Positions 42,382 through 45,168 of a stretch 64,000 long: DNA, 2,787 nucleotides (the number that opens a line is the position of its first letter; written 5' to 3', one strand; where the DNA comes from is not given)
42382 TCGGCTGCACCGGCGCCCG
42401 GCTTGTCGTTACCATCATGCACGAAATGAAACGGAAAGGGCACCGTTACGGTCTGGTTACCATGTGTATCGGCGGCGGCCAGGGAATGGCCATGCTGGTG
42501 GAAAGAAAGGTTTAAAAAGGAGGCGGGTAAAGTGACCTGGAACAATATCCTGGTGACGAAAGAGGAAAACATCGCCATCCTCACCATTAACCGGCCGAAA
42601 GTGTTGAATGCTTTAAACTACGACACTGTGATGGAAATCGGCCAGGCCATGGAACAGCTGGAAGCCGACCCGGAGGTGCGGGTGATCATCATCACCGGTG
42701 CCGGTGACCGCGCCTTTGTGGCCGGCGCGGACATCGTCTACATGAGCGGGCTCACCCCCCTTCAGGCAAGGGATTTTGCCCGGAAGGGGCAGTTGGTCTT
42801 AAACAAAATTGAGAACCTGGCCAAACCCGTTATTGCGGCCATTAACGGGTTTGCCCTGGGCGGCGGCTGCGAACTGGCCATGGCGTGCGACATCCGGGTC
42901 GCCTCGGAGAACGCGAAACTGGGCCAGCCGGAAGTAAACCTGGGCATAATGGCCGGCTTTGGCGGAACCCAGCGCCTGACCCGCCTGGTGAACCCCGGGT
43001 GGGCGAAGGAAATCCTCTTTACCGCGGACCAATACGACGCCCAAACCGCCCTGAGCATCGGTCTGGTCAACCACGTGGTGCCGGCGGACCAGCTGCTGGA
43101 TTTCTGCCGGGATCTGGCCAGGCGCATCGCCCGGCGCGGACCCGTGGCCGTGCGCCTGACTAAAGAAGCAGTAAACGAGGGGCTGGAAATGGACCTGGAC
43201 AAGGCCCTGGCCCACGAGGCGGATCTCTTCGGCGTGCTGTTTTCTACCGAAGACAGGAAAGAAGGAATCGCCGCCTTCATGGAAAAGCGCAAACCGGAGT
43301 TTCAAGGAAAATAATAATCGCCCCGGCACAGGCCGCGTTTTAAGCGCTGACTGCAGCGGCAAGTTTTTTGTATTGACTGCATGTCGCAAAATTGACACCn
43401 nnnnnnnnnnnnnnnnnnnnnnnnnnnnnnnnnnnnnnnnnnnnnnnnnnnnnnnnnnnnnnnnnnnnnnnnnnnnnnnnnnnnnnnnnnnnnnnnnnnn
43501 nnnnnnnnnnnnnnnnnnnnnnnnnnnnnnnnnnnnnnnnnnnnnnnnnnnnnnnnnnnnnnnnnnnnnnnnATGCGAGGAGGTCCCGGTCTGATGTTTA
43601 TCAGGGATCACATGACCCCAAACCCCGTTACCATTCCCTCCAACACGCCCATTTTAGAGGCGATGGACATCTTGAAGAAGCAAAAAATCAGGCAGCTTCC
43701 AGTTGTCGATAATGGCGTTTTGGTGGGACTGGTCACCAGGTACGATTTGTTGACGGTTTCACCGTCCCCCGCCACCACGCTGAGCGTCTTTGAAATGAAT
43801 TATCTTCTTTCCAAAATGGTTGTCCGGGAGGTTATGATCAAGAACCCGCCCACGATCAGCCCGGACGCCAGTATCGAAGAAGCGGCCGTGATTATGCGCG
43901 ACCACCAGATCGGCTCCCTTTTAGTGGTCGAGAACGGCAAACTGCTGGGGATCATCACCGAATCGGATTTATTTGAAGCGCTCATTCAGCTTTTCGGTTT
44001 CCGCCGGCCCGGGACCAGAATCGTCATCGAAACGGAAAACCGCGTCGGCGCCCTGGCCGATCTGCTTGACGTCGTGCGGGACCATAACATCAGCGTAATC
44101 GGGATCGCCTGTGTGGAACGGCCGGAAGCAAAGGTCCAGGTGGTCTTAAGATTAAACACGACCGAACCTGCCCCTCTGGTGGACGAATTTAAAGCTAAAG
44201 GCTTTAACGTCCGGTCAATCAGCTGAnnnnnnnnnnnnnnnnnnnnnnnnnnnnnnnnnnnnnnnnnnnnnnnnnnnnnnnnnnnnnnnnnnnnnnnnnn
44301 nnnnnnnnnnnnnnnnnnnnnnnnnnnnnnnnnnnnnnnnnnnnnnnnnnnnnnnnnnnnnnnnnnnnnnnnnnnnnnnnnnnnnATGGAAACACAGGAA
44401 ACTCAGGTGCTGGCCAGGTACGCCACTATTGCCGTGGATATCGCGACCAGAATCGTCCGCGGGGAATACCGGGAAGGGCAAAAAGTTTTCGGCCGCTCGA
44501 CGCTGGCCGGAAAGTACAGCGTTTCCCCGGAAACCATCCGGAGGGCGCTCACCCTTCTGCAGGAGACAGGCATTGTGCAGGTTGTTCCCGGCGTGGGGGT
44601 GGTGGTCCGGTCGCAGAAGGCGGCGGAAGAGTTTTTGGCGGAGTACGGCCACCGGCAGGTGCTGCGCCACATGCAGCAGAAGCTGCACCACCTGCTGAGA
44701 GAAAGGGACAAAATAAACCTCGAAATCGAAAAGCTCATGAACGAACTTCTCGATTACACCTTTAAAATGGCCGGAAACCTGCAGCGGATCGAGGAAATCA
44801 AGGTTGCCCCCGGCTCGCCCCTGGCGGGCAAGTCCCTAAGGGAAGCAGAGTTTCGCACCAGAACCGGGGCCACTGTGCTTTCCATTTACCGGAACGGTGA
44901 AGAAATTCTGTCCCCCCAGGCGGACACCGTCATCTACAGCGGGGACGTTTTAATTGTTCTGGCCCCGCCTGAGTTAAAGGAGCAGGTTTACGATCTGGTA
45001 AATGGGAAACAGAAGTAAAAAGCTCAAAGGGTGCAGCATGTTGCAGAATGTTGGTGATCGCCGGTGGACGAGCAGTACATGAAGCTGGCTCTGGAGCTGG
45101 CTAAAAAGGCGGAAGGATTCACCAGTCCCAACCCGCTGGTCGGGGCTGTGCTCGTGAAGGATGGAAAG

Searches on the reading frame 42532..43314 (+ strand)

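Call 42: search_protein_families(library=pfam, proteins=[window:42532-43314:+], max_evalue=0.001)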
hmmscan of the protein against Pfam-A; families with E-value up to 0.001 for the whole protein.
window:42532-43314:+ (260 aa): 2 families
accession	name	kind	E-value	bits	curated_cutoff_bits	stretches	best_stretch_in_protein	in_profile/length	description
PF00378.25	ECH_1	-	1.4e-77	260.9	27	1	10-259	2-250/251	Enoyl-CoA hydratase/isomerase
PF16113.10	ECH_2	-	6.4e-45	154.5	27.2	2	15-197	2-186/335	Enoyl-CoA hydratase/isomerase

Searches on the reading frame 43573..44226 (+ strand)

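Call 42: search_protein_families(library=pfam, proteins=[window:43573-44226:+], max_evalue=0.001)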
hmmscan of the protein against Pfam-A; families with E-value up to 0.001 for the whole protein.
window:43573-44226:+ (217 aa): 3 families
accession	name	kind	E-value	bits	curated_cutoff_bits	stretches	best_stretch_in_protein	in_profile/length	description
PF00571.33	CBS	-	8.7e-37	125.7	24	2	84-137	1-55/57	CBS domain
PF01842.31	ACT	-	1e-05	25.7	27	1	148-207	1-62/66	ACT domain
PF22190.2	TTHA0829-like_ACT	-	0.00071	20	27.4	0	147-213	2-66/70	TTHA0829-like ACT domain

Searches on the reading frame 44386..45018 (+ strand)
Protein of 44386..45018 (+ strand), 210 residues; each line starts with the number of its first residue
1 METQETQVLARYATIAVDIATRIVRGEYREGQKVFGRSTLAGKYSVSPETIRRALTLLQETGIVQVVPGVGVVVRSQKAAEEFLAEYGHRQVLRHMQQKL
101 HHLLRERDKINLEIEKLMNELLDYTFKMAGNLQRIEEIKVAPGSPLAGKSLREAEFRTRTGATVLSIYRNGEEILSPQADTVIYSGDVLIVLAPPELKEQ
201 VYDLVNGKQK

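Call 42: search_protein_families(library=pfam, proteins=[window:44386-45018:+], max_evalue=0.001)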
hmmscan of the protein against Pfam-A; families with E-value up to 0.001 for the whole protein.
window:44386-45018:+ (210 aa): 5 families
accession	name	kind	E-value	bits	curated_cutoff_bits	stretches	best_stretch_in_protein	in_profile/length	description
PF02080.26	TrkA_C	-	7.4e-19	67.9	27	1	136-204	2-69/71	TrkA-C domain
PF00392.27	GntR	-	1e-12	48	27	1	12-74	2-64/64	Bacterial regulatory proteins, gntR family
PF08220.18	HTH_DeoR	-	0.00021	21.4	21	0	40-65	20-45/57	DeoR-like helix-turn-helix domain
PF08279.18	HTH_11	-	0.00027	21.2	25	1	38-72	19-54/55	HTH domain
PF02082.26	Rrf2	-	0.00099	19.7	30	0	28-71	17-60/132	Iron-dependent Transcriptional regulator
